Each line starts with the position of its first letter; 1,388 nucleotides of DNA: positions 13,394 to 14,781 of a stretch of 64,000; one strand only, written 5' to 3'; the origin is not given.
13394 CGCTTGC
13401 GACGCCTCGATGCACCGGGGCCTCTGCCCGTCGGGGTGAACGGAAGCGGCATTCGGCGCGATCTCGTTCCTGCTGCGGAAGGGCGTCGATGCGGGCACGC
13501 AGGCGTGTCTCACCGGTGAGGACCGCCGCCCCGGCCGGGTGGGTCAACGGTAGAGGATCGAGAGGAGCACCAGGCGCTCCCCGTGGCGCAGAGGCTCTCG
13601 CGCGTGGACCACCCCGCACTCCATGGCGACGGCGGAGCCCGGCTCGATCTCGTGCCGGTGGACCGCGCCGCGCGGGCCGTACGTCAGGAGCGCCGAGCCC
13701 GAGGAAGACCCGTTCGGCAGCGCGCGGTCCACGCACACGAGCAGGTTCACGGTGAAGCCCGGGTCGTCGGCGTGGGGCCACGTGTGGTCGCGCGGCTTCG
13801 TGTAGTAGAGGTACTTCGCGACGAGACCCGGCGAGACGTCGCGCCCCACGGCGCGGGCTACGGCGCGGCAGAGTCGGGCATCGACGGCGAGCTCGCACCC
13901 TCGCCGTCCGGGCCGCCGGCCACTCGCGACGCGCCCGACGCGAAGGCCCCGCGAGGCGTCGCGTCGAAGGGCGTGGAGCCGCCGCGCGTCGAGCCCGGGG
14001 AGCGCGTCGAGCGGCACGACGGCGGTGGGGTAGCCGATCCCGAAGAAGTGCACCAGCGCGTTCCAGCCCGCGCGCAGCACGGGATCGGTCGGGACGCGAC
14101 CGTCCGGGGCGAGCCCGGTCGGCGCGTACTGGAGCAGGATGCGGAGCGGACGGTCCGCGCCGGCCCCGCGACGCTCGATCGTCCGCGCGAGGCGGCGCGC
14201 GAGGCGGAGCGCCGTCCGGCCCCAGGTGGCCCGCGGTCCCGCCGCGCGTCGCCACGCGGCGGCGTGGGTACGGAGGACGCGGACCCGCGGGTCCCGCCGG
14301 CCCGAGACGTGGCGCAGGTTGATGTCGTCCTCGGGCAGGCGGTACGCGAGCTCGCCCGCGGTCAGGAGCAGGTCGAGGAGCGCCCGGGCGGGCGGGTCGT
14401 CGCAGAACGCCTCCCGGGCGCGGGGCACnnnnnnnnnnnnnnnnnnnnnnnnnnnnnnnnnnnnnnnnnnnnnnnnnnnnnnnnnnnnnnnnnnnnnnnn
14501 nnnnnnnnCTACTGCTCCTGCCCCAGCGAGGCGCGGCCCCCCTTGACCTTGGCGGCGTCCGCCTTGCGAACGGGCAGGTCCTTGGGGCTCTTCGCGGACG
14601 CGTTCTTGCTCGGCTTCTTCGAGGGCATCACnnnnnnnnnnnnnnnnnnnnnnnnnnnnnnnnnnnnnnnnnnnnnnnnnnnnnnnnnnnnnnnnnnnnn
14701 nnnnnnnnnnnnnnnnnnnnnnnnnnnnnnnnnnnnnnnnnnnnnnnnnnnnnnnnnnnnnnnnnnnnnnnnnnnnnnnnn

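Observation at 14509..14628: Unannotated 39-codon Lys-rich ORF with a KVKGG double-glycine motif beside a C39-peptidase exporter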

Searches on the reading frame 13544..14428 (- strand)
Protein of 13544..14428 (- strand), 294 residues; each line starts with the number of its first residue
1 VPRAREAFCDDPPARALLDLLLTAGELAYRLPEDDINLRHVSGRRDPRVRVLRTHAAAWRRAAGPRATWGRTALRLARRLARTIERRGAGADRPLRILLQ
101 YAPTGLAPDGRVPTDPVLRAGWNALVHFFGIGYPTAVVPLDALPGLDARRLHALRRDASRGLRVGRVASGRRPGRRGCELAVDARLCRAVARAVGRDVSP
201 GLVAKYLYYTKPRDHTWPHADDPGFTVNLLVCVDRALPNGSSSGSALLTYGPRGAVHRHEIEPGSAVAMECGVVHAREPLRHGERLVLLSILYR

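Call 5: search_protein_families(library=pfam, proteins=[window:13544-14428:-], max_evalue=0.01)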
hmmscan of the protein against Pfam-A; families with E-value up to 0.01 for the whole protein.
window:13544-14428:- (294 aa): 0 families

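Call 6: search_protein_families(library=ncbifam, proteins=[window:13544-14428:-], max_evalue=10)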
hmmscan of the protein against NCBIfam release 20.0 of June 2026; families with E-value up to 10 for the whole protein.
window:13544-14428:- (294 aa): 0 families

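Call 11: find_homologous_proteins(query=window:13544-14428:-, max_evalue=0.001)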
Query window:13544-14428:- (294 aa): 5 proteins with E <= 0.001 among 8000 candidates.
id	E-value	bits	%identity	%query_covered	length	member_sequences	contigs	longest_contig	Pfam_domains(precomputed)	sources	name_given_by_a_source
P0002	1.1e-190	651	100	100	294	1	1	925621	-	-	-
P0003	3.2e-78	281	53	95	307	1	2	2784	-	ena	-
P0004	5.0e-77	277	53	97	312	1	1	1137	-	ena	-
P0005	2.2e-75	272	53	95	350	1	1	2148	-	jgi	jgi:hypothetical protein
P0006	5.1e-34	136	49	65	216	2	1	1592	-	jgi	jgi:hypothetical protein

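Call 12: find_encoding_contigs(protein=P0003, flank=10000)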
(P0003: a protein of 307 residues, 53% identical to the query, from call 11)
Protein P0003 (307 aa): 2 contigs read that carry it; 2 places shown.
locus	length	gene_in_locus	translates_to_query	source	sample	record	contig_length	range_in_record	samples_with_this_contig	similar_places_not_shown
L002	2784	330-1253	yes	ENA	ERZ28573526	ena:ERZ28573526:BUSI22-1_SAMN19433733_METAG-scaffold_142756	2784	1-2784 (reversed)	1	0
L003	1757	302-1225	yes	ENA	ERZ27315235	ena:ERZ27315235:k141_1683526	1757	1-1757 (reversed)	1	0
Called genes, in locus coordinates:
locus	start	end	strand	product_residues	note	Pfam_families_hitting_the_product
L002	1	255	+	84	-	?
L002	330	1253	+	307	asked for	-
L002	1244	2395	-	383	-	PF00355:Rieske, PF03358:FMN_red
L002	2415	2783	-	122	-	?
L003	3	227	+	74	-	?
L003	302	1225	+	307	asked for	-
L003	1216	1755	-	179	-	?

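Call 13: find_encoding_contigs(protein=P0005, flank=10000)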
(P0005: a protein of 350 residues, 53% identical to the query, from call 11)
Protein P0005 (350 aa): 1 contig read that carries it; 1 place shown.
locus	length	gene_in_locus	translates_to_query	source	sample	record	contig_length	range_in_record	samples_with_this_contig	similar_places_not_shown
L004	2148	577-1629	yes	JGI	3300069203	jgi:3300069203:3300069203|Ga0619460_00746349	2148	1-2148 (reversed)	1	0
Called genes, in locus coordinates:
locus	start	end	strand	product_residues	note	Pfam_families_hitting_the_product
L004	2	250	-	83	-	?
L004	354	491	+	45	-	-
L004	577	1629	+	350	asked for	-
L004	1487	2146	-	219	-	?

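Call 14: find_encoding_contigs(protein=P0004, flank=10000)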
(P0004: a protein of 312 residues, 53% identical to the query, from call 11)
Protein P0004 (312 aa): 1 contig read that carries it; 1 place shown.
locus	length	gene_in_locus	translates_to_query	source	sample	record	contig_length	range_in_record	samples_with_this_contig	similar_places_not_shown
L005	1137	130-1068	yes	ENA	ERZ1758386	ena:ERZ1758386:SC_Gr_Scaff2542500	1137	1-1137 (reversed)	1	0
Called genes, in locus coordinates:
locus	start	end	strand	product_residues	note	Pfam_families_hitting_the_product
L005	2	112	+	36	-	?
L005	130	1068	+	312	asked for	-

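Call 15: find_encoding_contigs(protein=P0006, flank=10000)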
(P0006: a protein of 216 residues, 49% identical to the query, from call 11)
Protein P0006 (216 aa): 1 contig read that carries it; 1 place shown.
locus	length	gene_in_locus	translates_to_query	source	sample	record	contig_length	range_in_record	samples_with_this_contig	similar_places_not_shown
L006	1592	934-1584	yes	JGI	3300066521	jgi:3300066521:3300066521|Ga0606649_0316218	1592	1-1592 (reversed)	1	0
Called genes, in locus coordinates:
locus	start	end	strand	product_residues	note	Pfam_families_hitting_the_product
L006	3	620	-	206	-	?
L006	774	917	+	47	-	-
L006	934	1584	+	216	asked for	-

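Call 22: search_solved_structures(query=A1, max_evalue=10, show_alignments=2)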
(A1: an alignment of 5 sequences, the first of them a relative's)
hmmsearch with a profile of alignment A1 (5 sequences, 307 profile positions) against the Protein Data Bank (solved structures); distinct sequences matched with E-value up to 10: 5.
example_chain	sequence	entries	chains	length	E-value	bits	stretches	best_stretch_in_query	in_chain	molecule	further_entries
5hjz_A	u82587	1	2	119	0.4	13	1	80-157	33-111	Endoribonuclease MazF9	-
6kyt_A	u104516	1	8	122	0.43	12.9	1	80-157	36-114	Endoribonuclease MazF9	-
6kys_A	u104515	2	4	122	0.43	12.9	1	80-157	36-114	Endoribonuclease MazF9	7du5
6l29_A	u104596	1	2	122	0.49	12.7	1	80-157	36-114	mRNA interferase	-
2gz6_A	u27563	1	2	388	0.89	11.9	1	199-239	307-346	N-acetyl-D-glucosamine 2-epimerase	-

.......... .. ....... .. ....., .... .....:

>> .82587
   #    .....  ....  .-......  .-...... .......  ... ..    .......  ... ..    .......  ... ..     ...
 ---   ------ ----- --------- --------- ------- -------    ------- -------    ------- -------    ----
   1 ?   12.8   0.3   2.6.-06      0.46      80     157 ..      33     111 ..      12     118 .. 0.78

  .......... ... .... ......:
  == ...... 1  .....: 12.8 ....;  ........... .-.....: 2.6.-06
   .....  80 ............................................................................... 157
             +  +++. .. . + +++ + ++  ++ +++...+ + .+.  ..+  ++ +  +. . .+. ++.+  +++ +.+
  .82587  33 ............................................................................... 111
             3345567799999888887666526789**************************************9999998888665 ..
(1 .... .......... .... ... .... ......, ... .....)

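Call 23: find_related_loci(query=A1, collection=genome_contigs, flank=10000)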
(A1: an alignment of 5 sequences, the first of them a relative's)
Query A1 (294 aa) in genome_contigs; peptide patterns used: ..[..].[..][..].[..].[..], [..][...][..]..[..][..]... (x = any residue, [..] = any of these).
196 stretches matched a pattern; 1 encode a relative of the query (tblastn E <= 1e-3); 1 distinct loci.
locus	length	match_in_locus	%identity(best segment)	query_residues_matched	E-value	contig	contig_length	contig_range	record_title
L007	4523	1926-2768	54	13-294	5e-89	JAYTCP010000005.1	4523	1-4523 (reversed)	MAG: Planctomycetia bacterium isolate GFS_1590 GFS_1590_4, whole genome shotgun sequence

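Call 24: find_related_loci(query=A1, collection=metagenome_contigs, flank=10000)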
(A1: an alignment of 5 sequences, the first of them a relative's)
Query A1 (294 aa) in metagenome_contigs; peptide patterns used: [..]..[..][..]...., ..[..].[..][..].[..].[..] (x = any residue, [..] = any of these).
150 stretches matched a pattern; 2 encode a relative of the query (tblastn E <= 1e-3); 2 distinct loci.
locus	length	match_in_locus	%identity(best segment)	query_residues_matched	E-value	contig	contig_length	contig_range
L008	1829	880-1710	53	15-291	8e-87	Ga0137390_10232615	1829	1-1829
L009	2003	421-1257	50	15-291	5e-76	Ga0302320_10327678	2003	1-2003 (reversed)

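Call 30: predict_structure(alignment_id=A1)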
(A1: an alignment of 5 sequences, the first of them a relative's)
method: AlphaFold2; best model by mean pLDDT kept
length: 294 residues; sequences in the alignment: 5
mean_pLDDT: 48.1   pTM: 0.49
mean pLDDT of the five models: 48.1, 43.6, 38.4, 38.1, 36.6
residues with pLDDT >= 90: 0; 70-90: 48; 50-70: 69; < 50: 177
segments of 3 or more residues with pLDDT < 50: 1-4, 31-43, 133-146, 150-152, 154-294
pLDDT, mean of each block of 10 residues (from residue 1): 55 79 72 36 57 73 59 71 70 65 61 66 64 37 44 46 34 33 42 38 36 32 37 31 36 38 33 30 30 22
secondary structure, 60 per line:
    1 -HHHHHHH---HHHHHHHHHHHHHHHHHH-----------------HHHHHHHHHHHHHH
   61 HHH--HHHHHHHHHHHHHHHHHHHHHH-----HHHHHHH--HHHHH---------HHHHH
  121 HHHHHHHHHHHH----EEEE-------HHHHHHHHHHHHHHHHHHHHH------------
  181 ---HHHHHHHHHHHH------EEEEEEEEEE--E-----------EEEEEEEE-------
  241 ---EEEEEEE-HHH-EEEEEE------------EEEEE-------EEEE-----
elements in order: H2-8 H12-29 H47-63 H66-87 H93-99 H102-106 H116-132 E137-140 H148-168 H184-195 E202-211 E226-233 E244-250 E256-261 E274-278 E286-289

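Call 31: search_protein_representatives(alignment_id=A1)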
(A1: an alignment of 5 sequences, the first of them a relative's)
Query: 5 sequences, 307 profile positions. Proteins with E-value up to 0.001 (for the whole library): 239; up to 1e-10: 103; up to 1e-30: 21. The best 150 are listed.
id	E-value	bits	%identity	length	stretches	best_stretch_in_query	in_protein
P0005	2.5e-145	499.8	-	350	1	3-307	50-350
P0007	5.9e-127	439.5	-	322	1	1-304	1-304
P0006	1.2e-98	346.5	-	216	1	1-217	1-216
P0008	1.8e-90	319.6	-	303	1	1-304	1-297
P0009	1.4e-85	303.6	-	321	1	4-304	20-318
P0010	3.1e-84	299.2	-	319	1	9-304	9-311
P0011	2.6e-79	283.0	-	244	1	80-306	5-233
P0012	7.5e-78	278.2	-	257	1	73-304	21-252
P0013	1.2e-74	267.7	-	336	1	1-305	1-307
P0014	4.0e-56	206.8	-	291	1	25-304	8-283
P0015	2.6e-53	197.6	-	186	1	131-305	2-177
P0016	6.2e-52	193.1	-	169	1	1-162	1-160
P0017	5.8e-50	186.6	-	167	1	160-304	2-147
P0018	7.5e-47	176.4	-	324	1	27-307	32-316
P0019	3.1e-42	161.2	-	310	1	74-304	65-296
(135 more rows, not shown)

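Call 33: search_protein_families(library=pfam, alignment_id=A2, max_evalue=0.01)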
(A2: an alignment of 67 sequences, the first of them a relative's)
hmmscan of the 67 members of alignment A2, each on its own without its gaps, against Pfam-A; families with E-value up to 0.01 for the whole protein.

A. member 1, P0002 (294 aa): 0 families

B. families by the number of members that match (of 67 scanned): 3 families
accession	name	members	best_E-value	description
PF13640.12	2OG-FeII_Oxy_3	2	0.0017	2OG-Fe(II) oxygenase superfamily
PF23169.1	HalD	1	0.0027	Halogenase D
PF02668.22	TauD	1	0.0096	Taurine catabolism dioxygenase TauD, TfdA family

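Call 43: predict_structure(alignment_id=A2)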
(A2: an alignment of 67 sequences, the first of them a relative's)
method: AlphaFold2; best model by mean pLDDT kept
length: 294 residues; sequences in the alignment: 67
mean_pLDDT: 95.6   pTM: 0.92
mean pLDDT of the five models: 95.6, 95.3, 95.1, 95.0, 94.8
residues with pLDDT >= 90: 271; 70-90: 20; 50-70: 3; < 50: 0
segments of 3 or more residues with pLDDT < 50: none
pLDDT, mean of each block of 10 residues (from residue 1): 87 95 98 92 97 94 79 96 90 94 98 96 98 97 97 98 95 98 98 98 98 97 96 98 98 96 98 98 98 98
secondary structure, 60 per line:
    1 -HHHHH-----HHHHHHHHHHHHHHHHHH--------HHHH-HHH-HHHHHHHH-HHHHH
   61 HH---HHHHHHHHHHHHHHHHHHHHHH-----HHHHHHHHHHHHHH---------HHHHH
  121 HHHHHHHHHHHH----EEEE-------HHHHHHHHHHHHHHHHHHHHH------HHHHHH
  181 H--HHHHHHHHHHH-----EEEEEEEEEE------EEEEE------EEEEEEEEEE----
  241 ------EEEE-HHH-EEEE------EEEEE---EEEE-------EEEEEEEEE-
elements in order: H2-6 H12-29 H38-41 H47-54 H56-62 H66-87 H93-106 H116-132 E137-140 H148-168 H175-181 H184-194 E200-209 E216-220 E227-236 E247-250 E256-259 E266-270 E274-277 E285-293

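Call 46: fold_search(model_id=the predicted structure, library=pdb)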
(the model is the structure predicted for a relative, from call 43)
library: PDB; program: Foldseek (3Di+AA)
matches with E <= 10: 1545; with E <= 0.001: 225
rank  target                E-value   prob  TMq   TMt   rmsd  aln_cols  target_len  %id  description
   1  6n1f_C                4.1e-06  1.00  0.41  0.57   4.8       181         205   19  Crystal structure of Oxidoreductase, 2OG-Fe(II) oxygenase family, from Burkholderia pseudomallei (released 2018-12-19)
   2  4j25_G                9.4e-06  1.00  0.39  0.59   5.2       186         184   19  Crystal structure of a Pseudomonas putida prolyl-4-hydroxylase (P4H) (released 2014-02-05)
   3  4xaa                  1.0e-05  1.00  0.41  0.53   5.8       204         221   19  Crystal Structure of AviO1 from Streptomyces viridochromogenes Tue57 (released 2015-08-05)
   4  6n1f_A                1.0e-05  1.00  0.40  0.55   4.6       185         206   18  Crystal structure of Oxidoreductase, 2OG-Fe(II) oxygenase family, from Burkholderia pseudomallei (released 2018-12-19)
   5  7vbr_D                1.9e-05  1.00  0.41  0.50   9.2       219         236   14  Fe(II)/(alpha)ketoglutarate-dependent dioxygenase TlxI (released 2022-04-20)
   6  7dt0_E                2.3e-05  1.00  0.41  0.48   5.8       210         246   14  Proline hydroxylase H11-N101I mutant (released 2022-01-12)
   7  2rg4_A                2.3e-05  1.00  0.40  0.55   4.8       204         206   14  Crystal structure of the uncharacterized protein Q2CBJ1_9RHOB from Oceanicola granulosus HTCC2516 (released 2007-10-23)
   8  7vbr_C                2.7e-05  1.00  0.41  0.49   9.1       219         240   15  Fe(II)/(alpha)ketoglutarate-dependent dioxygenase TlxI (released 2022-04-20)
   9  5ep9_D                2.9e-05  1.00  0.42  0.50   5.4       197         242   15  Crystal structure of the non-heme alpha ketoglutarate dependent epimerase SnoN from nogalamycin biosynthesis (released 2016-05-11)
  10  7jsd_C                3.0e-05  1.00  0.44  0.49  13.7       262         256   14  Hydroxylase homolog of BesD with Fe(II), alpha-ketoglutarate, and lysine (released 2021-08-25)
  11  9oet_A                3.2e-05  1.00  0.45  0.58   6.4       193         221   14  Hydrox with succinate and vanadium(IV)-oxo (released 2025-11-19)
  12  4q5o_A                3.2e-05  1.00  0.42  0.43   5.1       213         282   13  Crystal structure of EctD from S. alaskensis with 2-oxoglutarate and 5-hydroxyectoine (released 2014-09-10)
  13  6n1f_D                3.2e-05  1.00  0.39  0.53   5.0       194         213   17  Crystal structure of Oxidoreductase, 2OG-Fe(II) oxygenase family, from Burkholderia pseudomallei (released 2018-12-19)
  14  6n1f_B                3.2e-05  1.00  0.40  0.54   4.8       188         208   17  Crystal structure of Oxidoreductase, 2OG-Fe(II) oxygenase family, from Burkholderia pseudomallei (released 2018-12-19)
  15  9oeu_G                3.4e-05  1.00  0.43  0.50   6.4       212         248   13  HalA with lysine, succinate, chloride, and vanadium(IV)-oxo at pH 7 (released 2025-11-19)
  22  7vbr_A                5.3e-05  1.00  0.39  0.47   9.5       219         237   15  Fe(II)/(alpha)ketoglutarate-dependent dioxygenase TlxI (released 2022-04-20)
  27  4j25_D                6.2e-05  1.00  0.37  0.56   5.1       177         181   20  Crystal structure of a Pseudomonas putida prolyl-4-hydroxylase (P4H) (released 2014-02-05)
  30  4j25_B                6.6e-05  1.00  0.39  0.60   4.9       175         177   20  Crystal structure of a Pseudomonas putida prolyl-4-hydroxylase (P4H) (released 2014-02-05)
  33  7vbr_B                7.4e-05  1.00  0.39  0.48   9.5       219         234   15  Fe(II)/(alpha)ketoglutarate-dependent dioxygenase TlxI (released 2022-04-20)
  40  7dt0_H                9.2e-05  1.00  0.41  0.49   6.1       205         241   13  Proline hydroxylase H11-N101I mutant (released 2022-01-12)
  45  4j25_H                1.0e-04  1.00  0.38  0.56   5.4       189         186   21  Crystal structure of a Pseudomonas putida prolyl-4-hydroxylase (P4H) (released 2014-02-05)
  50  7dt0_F                1.1e-04  1.00  0.40  0.48   6.2       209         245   12  Proline hydroxylase H11-N101I mutant (released 2022-01-12)
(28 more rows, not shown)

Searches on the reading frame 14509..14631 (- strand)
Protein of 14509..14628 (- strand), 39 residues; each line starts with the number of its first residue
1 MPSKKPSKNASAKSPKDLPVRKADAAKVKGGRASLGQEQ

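Call 5: search_protein_families(library=pfam, proteins=[window:14509-14628:-], max_evalue=0.01)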
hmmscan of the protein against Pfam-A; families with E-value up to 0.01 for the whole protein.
window:14509-14628:- (39 aa): 0 families

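Call 6: search_protein_families(library=ncbifam, proteins=[window:14509-14628:-], max_evalue=10)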
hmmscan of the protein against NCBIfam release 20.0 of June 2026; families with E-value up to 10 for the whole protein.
window:14509-14628:- (39 aa): 0 families

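Call 8: find_encoding_contigs(protein=window:14509-14628:-, flank=10000, max_places=10)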
Protein window:14509-14628:- (39 aa): 1 contig read that carries it; 1 place shown.
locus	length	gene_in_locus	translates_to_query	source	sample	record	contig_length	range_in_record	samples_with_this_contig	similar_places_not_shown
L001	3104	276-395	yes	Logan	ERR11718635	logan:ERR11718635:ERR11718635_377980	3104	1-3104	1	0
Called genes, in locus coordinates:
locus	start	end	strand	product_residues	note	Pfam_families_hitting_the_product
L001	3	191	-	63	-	?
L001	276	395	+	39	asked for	-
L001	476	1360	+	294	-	-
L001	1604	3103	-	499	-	?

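Call 10: find_homologous_proteins(query=window:14512-14631:-, max_evalue=10)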
Query seq(40 aa) (40 aa): 1 proteins with E <= 10 among 1 candidates.
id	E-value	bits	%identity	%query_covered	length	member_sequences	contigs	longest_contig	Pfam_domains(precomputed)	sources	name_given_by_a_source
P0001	2.7e-15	71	100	98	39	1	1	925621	-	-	-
